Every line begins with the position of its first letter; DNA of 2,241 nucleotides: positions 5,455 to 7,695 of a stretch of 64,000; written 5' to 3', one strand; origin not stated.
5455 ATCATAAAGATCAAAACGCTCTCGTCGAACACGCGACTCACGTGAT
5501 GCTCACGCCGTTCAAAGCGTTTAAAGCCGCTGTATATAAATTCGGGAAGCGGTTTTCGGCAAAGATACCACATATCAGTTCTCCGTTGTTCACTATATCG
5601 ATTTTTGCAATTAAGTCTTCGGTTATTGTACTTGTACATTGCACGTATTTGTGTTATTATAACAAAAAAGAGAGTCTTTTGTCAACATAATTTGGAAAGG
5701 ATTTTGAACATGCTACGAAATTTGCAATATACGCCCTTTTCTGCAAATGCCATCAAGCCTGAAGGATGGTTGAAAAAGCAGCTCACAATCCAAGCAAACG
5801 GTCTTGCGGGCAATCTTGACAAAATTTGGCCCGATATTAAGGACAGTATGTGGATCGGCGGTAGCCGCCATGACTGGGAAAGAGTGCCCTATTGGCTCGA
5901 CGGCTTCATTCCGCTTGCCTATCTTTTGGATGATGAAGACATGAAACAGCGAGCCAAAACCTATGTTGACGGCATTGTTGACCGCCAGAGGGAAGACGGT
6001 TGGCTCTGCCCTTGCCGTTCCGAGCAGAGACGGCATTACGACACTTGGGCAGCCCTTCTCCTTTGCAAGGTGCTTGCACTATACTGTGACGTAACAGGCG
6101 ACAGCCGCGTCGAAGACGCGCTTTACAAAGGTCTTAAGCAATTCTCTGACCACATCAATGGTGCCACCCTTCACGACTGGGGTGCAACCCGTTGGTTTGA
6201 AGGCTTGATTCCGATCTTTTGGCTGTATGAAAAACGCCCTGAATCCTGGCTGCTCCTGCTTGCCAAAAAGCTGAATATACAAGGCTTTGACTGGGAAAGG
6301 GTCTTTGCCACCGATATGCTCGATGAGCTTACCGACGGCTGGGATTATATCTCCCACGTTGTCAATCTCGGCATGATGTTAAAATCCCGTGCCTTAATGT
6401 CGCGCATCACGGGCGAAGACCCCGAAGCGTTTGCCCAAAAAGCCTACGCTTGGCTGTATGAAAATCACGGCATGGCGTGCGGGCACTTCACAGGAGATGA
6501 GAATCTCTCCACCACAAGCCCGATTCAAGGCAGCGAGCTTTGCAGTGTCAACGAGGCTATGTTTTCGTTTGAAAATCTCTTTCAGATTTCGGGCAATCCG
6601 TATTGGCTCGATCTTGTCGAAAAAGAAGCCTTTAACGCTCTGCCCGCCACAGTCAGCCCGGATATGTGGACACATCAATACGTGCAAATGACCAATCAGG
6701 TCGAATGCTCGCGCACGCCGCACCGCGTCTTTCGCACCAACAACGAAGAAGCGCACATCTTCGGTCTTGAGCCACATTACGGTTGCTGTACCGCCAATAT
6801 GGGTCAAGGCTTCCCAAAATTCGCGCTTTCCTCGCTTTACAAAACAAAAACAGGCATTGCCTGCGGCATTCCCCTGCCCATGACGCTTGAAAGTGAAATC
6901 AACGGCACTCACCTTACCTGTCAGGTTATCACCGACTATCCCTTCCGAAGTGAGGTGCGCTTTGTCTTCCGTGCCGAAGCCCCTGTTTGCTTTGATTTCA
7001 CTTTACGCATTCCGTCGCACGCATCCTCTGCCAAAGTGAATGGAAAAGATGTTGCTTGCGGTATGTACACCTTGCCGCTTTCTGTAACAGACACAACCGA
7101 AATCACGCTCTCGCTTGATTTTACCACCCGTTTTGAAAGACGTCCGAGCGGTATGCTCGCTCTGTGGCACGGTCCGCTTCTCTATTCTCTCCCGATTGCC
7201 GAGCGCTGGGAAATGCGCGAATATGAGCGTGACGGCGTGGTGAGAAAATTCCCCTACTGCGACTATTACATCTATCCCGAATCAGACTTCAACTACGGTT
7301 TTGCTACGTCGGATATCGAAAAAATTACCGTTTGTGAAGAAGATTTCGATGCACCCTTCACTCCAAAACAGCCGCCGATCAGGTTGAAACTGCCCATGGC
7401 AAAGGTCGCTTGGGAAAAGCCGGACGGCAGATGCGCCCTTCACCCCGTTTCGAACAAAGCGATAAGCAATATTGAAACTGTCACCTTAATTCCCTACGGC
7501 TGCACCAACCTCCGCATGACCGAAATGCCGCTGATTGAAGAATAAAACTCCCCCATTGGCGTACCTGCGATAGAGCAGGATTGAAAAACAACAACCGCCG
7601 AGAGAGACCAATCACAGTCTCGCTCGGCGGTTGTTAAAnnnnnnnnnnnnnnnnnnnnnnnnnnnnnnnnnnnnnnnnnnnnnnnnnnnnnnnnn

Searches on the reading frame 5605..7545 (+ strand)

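Call 95: search_protein_families(library=pfam, proteins=[window:5605-7545:+], max_evalue=0.01)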
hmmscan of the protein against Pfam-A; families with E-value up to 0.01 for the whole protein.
window:5605-7545:+ (646 aa): 2 families
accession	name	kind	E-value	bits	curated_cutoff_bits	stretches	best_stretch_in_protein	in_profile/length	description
PF07944.18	Beta-AFase-like_GH127_cat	-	3.3e-11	43.3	24.9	1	94-406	60-374/376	Beta-L-arabinofuranosidase, GH127 catalytic domain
PF20736.2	Glyco_hydro127M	-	0.00015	22.3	24.2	1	431-483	13-67/95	Beta-L-arabinofuranosidase, GH127 middle domain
